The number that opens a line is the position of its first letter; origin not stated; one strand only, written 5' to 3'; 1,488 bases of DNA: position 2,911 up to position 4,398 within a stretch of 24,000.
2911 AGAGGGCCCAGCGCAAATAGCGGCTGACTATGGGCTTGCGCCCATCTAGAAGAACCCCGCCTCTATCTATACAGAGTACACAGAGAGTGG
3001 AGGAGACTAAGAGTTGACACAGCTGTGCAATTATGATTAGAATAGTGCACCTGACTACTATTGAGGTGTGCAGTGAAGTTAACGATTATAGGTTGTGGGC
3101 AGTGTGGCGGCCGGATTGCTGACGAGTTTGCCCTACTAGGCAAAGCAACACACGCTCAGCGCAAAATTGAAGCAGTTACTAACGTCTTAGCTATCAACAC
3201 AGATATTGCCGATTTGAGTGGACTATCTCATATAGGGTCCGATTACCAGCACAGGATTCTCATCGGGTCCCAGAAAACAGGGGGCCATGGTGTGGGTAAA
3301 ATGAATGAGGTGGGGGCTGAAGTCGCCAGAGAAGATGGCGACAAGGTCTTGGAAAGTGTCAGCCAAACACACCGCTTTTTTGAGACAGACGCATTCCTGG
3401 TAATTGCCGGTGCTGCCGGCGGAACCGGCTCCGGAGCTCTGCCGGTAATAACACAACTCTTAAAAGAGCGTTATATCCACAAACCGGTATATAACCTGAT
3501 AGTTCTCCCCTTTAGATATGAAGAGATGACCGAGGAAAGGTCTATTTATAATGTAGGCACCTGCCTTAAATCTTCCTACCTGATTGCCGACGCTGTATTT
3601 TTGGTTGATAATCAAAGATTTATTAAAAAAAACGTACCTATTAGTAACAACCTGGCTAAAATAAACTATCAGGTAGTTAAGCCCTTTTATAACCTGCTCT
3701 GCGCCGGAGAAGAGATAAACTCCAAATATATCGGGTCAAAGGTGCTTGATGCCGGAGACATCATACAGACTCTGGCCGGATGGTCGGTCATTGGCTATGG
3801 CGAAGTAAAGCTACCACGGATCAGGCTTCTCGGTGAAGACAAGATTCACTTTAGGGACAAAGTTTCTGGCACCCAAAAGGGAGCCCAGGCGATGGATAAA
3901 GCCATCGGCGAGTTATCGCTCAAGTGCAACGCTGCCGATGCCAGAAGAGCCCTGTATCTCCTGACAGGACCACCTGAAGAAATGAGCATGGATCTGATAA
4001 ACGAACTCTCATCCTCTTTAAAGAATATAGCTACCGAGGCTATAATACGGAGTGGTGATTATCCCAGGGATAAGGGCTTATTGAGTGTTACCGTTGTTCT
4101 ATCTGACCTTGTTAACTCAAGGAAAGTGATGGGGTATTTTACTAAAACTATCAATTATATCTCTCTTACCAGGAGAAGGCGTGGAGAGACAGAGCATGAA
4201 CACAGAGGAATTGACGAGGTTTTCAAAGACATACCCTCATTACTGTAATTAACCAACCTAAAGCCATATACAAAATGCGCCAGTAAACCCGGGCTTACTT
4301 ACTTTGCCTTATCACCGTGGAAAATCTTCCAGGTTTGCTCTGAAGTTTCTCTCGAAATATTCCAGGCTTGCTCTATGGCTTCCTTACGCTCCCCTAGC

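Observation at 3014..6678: Candidate cytoskeletal/scaffold module: tubulin-like GTPase converging on two coiled-coil genes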

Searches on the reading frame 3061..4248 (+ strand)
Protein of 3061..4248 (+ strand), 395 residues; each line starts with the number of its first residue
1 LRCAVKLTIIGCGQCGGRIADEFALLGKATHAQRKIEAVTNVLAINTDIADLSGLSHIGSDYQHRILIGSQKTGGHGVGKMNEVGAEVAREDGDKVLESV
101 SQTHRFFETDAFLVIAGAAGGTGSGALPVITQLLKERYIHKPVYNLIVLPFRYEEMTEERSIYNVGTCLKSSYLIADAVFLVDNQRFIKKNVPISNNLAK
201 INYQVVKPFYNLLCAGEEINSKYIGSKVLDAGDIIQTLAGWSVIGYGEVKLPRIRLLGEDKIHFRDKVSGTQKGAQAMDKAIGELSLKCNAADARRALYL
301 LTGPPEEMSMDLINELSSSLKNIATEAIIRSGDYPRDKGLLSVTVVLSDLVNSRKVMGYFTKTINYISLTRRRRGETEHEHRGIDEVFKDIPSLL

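Call 3: search_protein_families(library=pfam, proteins=[window:3061-4248:+], max_evalue=0.01)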
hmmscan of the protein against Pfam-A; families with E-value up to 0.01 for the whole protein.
window:3061-4248:+ (395 aa): 3 families
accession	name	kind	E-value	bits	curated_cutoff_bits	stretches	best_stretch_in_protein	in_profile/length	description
PF00091.31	Tubulin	-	1.1e-32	114.3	33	1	7-189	2-187/190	Tubulin/FtsZ family, GTPase domain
PF21011.2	CetZ_C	-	2.7e-19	69.8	21.6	1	196-357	6-172/180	Tubulin-like CetZ, C-terminal domain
PF13809.12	Tubulin_2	-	0.00044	20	27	0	112-142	164-194/356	Tubulin like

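Call 4: search_protein_families(library=ncbifam, proteins=[window:3061-4248:+], max_evalue=0.01)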
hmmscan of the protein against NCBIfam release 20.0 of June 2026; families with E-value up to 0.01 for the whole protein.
window:3061-4248:+ (395 aa): 1 family
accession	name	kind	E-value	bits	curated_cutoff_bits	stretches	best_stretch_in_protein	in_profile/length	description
TIGR00065.1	ftsZ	equivalog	1.1e-17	64.5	295.2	1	5-189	18-177/353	cell division protein FtsZ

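Call 14: find_homologous_proteins(query=window:3073-4245:+, max_evalue=0.00001)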
Query window:3073-4245:+ (391 aa): 6004 proteins with E <= 0.00001 among 8000 candidates; the best 120 are listed.
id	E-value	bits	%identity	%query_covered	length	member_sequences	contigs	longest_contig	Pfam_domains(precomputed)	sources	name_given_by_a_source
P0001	1.2e-232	790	90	100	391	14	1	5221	PF21011.3,PF00091.32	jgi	-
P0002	6.1e-225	764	86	100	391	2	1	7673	PF21011.3,PF00091.32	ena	-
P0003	1.0e-223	760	85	100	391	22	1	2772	PF21011.3,PF00091.32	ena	-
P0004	8.3e-223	757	85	100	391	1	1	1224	PF21011.3,PF00091.32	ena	-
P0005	1.3e-222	757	85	100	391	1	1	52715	PF21011.3,PF00091.32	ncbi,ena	-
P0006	6.0e-222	755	85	100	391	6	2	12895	PF21011.3,PF00091.32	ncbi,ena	-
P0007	1.0e-221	754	84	100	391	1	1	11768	PF21011.3,PF00091.32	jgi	-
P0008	6.9e-221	751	85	100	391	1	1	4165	PF21011.3,PF00091.32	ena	-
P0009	7.3e-221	751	84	100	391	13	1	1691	PF21011.3,PF00091.32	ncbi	-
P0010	9.6e-221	751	84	100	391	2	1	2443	PF21011.3,PF00091.32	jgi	-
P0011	1.3e-220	750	85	100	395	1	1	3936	PF21011.3,PF00091.32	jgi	jgi:cell division GTPase FtsZ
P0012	4.6e-220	748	83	100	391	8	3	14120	PF21011.3,PF00091.32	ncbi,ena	-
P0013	6.8e-220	748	83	100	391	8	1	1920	PF21011.3,PF00091.32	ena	-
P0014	1.6e-219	747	82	100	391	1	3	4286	PF21011.3,PF00091.32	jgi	-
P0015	2.8e-219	746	84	100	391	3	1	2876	PF21011.3,PF00091.32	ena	-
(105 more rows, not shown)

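Call 16: find_related_loci(query=A1, collection=genome_contigs, flank=8000)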
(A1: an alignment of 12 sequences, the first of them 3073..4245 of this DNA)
Query A1 (391 aa) in genome_contigs; peptide patterns used: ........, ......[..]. (x = any residue, [..] = any of these).
598 stretches matched a pattern (row limit reached: there are more); 478 encode a relative of the query (tblastn E <= 1e-3); the best 80 are kept; 79 distinct loci.
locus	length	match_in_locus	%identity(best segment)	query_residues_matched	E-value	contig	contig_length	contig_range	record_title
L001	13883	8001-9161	86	1-387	0e+0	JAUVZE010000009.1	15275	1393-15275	MAG: Dehalococcoidia bacterium isolate CSMAG_1260 CSMAG_1260_k141_842065_length_15275_cov_32.7455, whole genome shotgun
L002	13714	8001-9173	72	1-391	0e+0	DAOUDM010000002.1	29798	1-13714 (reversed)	MAG TPA_asm: Dehalococcoidales bacterium isolate M54_197 39530, whole genome shotgun sequence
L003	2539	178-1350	73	1-391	0e+0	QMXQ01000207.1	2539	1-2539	MAG: Candidatus Bathyarchaeota archaeon isolate B46_G15 B46_Guay15_scaffold_27019, whole genome shotgun sequence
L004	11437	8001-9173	72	1-391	0e+0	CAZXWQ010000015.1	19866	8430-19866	MAG TPA_asm: uncultured Dehalococcoidales bacterium isolate SRP068000_co2_10 genome assembly, contig: NODE_2024_length_1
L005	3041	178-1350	73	1-391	0e+0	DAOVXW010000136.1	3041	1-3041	MAG TPA_asm: Dehalococcoidia bacterium isolate CSMAG_1767 CSMAG_1767_k141_5835193_length_3041_cov_16.0000, whole genome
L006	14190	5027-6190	72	1-391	0e+0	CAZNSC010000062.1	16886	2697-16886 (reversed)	MAG TPA_asm: uncultured Dehalococcoidales bacterium isolate binchicken_co294_13 genome assembly, contig: NODE_3572_lengt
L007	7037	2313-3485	69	1-391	0e+0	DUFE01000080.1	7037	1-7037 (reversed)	MAG TPA_asm: Dehalococcoidia bacterium isolate W693 Contig80, whole genome shotgun sequence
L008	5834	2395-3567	71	1-391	0e+0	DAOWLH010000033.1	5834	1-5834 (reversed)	MAG TPA_asm: Dehalococcoidia bacterium isolate CSMAG_2116 CSMAG_2116_k141_4673478_length_5834_cov_11.1521, whole genome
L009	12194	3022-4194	70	1-391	0e+0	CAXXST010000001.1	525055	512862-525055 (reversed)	MAG: Dehalococcoidales bacterium isolate c32daf8e-304c-4a6a-99c5-a63329d1368f genome assembly, contig: contig_1, whole g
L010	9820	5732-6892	73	1-387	0e+0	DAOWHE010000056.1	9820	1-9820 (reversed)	MAG TPA_asm: Dehalococcoidales bacterium isolate CSMAG_2009 CSMAG_2009_k141_1888842_length_9820_cov_13.5043, whole genom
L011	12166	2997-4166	67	1-391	0e+0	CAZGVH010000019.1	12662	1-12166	MAG TPA_asm: uncultured Dehalococcoidales bacterium isolate SRP192927_co3_170 genome assembly, contig: NODE_12032_length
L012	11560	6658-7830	70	1-391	0e+0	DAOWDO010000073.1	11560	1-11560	MAG TPA_asm: Dehalococcoidia bacterium isolate CSMAG_1915 CSMAG_1915_k141_54579_length_11560_cov_9.9827, whole genome sh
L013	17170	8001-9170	68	1-391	0e+0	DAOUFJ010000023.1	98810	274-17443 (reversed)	MAG TPA_asm: Dehalococcoidales bacterium isolate R103_7 k99_465985, whole genome shotgun sequence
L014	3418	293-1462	67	1-391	0e+0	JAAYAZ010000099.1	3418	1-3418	MAG: Dehalococcoidales bacterium isolate AS06rmzACSIP_226 255970_AS06, whole genome shotgun sequence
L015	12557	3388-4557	67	1-391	0e+0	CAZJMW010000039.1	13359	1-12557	MAG TPA_asm: uncultured Dehalococcoidales bacterium isolate binchicken_co43_116 genome assembly, contig: NODE_8317_lengt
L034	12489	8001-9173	62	1-391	1e-166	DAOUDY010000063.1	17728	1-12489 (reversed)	MAG TPA_asm: Dehalococcoidales bacterium isolate N2_108 k133_823899, whole genome shotgun sequence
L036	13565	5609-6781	61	1-391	6e-166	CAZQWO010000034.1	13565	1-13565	MAG TPA_asm: uncultured Dehalococcoidaceae bacterium isolate binchicken_co332_95 genome assembly, contig: NODE_1034_leng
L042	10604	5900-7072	61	1-391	8e-165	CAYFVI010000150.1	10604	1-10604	MAG TPA_asm: uncultured Dehalococcoidaceae bacterium isolate ERP108616_co1_214 genome assembly, contig: k119_1160319, wh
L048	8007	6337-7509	61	1-391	7e-164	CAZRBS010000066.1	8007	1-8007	MAG TPA_asm: uncultured Dehalococcoidaceae bacterium isolate SRP141376_co1_241 genome assembly, contig: NODE_15826_lengt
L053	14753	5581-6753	63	1-391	4e-162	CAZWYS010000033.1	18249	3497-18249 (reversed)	MAG TPA_asm: uncultured Dehalococcoidaceae bacterium isolate SRP214966_co5_332 genome assembly, contig: NODE_2496_length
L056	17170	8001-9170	62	1-391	9e-162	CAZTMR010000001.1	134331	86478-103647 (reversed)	MAG TPA_asm: uncultured Dehalococcoidaceae bacterium isolate SRP141376_co1_379 genome assembly, contig: NODE_277_length_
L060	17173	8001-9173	61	1-391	2e-160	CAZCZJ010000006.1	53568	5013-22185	MAG TPA_asm: uncultured Dehalococcoidaceae bacterium isolate binchicken_co89_602 genome assembly, contig: NODE_727_lengt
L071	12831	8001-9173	63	1-391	3e-159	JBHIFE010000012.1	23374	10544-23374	MAG: Dehalococcoidales bacterium isolate b1.sp3_bin.55 NODE_419_length_23374_cov_5.613448, whole genome shotgun sequence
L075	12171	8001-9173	60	1-391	6e-158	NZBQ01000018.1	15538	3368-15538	MAG: Dehalococcoidales bacterium isolate ARS1330 MHASMcontig_588065, whole genome shotgun sequence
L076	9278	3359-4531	60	1-391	4e-158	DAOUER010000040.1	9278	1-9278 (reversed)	MAG TPA_asm: Dehalococcoidales bacterium isolate N6_303 k139_2195369, whole genome shotgun sequence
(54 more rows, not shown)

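Call 30: search_solved_structures(query=window:3073-4245:+, max_evalue=0.001, show_alignments=1)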
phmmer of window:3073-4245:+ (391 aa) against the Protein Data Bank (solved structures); distinct sequences matched with E-value up to 0.001: 59.
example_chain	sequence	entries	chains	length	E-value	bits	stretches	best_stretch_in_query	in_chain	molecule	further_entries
4b46_A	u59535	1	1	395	1e-43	153.2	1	1-349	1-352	CELL DIVISION PROTEIN FTSZ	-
4b45_A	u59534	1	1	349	2.5e-31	112.5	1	1-359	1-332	CELL DIVISION PROTEIN FTSZ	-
3zid_A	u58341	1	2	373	4.1e-16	62.4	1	3-242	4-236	TUBULIN/FTSZ, GTPASE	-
2r6r_1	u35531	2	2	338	4.3e-15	59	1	34-347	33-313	Cell division protein ftsZ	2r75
9v7v_A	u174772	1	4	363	1.3e-12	50.8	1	26-191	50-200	Cell division protein FtsZ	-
22hq_A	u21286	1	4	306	1.9e-09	40.5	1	59-190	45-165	Cell division protein FtsZ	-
22hr_A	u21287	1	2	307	1.9e-09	40.5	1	59-190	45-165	Cell division protein FtsZ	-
1w5f_A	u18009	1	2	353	6.6e-09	38.7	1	37-152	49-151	CELL DIVISION PROTEIN FTSZ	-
4u39_A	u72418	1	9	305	1.6e-08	37.4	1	35-190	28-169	Cell division protein FtsZ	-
2rhh_A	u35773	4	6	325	1.8e-08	37.3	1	35-190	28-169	Cell Division Protein ftsZ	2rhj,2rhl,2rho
7ojc_A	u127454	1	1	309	2.3e-08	36.9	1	38-220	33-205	Cell division protein FtsZ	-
2vam_A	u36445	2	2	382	2.6e-08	36.7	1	35-191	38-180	CELL DIVISION PROTEIN FTSZ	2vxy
1fsz_A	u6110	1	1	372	3.7e-08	36.2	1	2-184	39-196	FTSZ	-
4m8i_A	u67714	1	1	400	3.9e-08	36.1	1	38-223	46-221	Cell division protein FtsZ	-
1w58_1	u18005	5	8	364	4.8e-08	35.8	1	2-184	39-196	CELL DIVISION PROTEIN FTSZ HOMOLOG 1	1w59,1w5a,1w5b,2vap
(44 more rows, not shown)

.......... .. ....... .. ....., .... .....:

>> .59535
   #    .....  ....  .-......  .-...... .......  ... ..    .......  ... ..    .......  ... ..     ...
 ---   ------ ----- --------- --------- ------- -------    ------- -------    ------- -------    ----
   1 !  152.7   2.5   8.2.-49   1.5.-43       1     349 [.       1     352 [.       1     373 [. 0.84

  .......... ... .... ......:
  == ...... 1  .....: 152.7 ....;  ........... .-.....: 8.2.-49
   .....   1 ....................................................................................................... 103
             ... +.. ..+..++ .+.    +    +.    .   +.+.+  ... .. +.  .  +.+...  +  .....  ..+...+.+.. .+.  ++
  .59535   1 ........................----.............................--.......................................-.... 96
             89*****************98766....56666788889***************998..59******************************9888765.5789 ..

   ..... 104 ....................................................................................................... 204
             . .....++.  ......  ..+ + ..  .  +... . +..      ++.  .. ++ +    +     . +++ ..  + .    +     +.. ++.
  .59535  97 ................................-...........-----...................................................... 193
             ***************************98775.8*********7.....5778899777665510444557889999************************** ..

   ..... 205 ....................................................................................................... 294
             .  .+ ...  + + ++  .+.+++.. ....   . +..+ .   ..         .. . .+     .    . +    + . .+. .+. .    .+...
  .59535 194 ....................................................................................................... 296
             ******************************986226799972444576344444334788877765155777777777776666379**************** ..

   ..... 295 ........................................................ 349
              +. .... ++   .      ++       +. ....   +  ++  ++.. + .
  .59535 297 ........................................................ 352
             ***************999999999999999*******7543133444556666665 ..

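Call 59: search_protein_families(library=phrogs, proteins=[window:3073-4245:+], max_evalue=0.001)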
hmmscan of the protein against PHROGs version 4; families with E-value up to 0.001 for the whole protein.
window:3073-4245:+ (391 aa): 1 family
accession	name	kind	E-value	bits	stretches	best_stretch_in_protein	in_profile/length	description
phrog_17961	-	unknown function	1.1e-05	26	1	7-195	9-178/358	-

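Call 60: search_protein_families(library=padloc, proteins=[window:3073-4245:+], max_evalue=0.001)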
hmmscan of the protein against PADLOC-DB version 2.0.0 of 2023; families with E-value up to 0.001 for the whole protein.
window:3073-4245:+ (391 aa): 0 families

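Call 67: search_protein_families(library=pfam, proteins=[L034:5562-7751:-, L036:3198-5360:-, L042:3467-5644:-, L048:3953-6055:-, L053:7436-9574:-, L056:5723-7867:-, L060:10011-12356:-, L071:5808-7781:-, L076:5320-7719:-, L010:7549-9390:-], max_evalue=0.001)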
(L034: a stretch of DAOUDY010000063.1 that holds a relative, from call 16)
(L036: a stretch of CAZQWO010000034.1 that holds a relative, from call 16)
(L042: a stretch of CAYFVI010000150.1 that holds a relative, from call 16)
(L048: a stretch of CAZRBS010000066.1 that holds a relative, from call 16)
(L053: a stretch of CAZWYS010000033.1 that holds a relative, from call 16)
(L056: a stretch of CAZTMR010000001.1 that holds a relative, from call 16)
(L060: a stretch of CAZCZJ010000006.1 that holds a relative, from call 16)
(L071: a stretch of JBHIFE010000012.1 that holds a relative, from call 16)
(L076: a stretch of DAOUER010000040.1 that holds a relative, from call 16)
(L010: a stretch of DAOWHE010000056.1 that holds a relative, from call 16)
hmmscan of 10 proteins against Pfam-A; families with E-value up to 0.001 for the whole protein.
L034:5562-7751:- (730 aa): 0 families

L036:3198-5360:- (721 aa): 1 family
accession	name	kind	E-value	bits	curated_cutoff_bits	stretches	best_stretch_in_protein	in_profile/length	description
PF10157.14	BORCS6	-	0.00016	22.2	35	1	348-430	7-89/101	BLOC-1-related complex sub-unit 6 C-terminal helix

L042:3467-5644:- (726 aa): 0 families

L048:3953-6055:- (701 aa): 0 families

L053:7436-9574:- (713 aa): 2 families
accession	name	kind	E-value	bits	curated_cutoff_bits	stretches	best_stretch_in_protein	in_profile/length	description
PF09361.15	Phasin_2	-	1.4e-09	38.5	24.9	0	495-588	1-96/100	Phasin protein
PF10157.14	BORCS6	-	1.9e-07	31.6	35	0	348-426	14-88/101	BLOC-1-related complex sub-unit 6 C-terminal helix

L056:5723-7867:- (715 aa): 0 families

L060:10011-12356:- (782 aa): 0 families

L071:5808-7781:- (658 aa): 2 families
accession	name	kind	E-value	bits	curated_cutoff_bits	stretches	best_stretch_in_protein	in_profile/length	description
PF09361.15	Phasin_2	-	3.8e-08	33.9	24.9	1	441-533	1-95/100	Phasin protein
PF10157.14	BORCS6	-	6e-06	26.8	35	0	462-504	48-90/101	BLOC-1-related complex sub-unit 6 C-terminal helix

L076:5320-7719:- (800 aa): 0 families

L010:7549-9390:- (614 aa): 2 families
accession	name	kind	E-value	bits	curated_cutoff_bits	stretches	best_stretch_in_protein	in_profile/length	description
PF10157.14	BORCS6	-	2.1e-06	28.3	35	0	335-381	41-87/101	BLOC-1-related complex sub-unit 6 C-terminal helix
PF09361.15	Phasin_2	-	0.00069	20.2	24.9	0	143-238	1-99/100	Phasin protein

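Call 75: find_related_loci(query=A1, collection=viral_contigs, flank=5000)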
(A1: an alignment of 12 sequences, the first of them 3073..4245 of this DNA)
Query A1 (391 aa) in viral_contigs; peptide patterns used: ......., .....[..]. (x = any residue, [..] = any of these).
60 stretches matched a pattern; 6 encode a relative of the query (tblastn E <= 1e-3); 6 distinct loci.
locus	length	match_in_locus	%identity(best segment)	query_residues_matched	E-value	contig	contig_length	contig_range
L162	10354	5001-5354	32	1-132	2e-9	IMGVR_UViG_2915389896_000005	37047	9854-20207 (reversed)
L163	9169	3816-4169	32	1-132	2e-9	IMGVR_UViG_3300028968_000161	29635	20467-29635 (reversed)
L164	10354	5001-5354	31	1-132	7e-9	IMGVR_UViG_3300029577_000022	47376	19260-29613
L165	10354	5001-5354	31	1-132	7e-9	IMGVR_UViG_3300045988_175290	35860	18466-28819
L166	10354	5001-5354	31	1-132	5e-9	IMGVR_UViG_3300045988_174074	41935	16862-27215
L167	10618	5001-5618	28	3-234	4e-6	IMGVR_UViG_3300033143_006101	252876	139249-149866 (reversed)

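Call 84: search_protein_families(library=pfam, proteins=[L075:5408-6625:+, L075:6686-7816:+], max_evalue=0.001)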
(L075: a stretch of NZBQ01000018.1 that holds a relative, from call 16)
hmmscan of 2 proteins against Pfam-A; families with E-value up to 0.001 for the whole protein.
L075:5408-6625:+ (405 aa): 5 families
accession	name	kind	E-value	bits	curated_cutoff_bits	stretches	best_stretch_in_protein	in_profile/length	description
PF14450.12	FtsA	-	8.1e-39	133.3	31.8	2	207-370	2-127/127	Cell division protein FtsA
PF02491.25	SHS2_FTSA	-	5.2e-27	94.4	25.4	1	82-161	1-79/79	SHS2 domain inserted in FTSA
PF06723.19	MreB_Mbl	-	1.1e-11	44.6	27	1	201-348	143-304/327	MreB/Mbl protein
PF11104.14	PilM_2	-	1.3e-06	28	27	0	193-259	170-236/340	Type IV pilus assembly protein PilM;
PF06277.17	EutA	-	3.5e-05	23.3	27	1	198-241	138-181/475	Ethanolamine utilisation protein EutA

L075:6686-7816:+ (376 aa): 2 families
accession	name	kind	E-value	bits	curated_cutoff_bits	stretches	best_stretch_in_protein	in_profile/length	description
PF00091.31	Tubulin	-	3e-49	168.3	33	1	12-173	1-190/190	Tubulin/FtsZ family, GTPase domain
PF12327.13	FtsZ_C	-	8.2e-30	103.4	27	1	221-314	1-94/95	FtsZ family, C-terminal domain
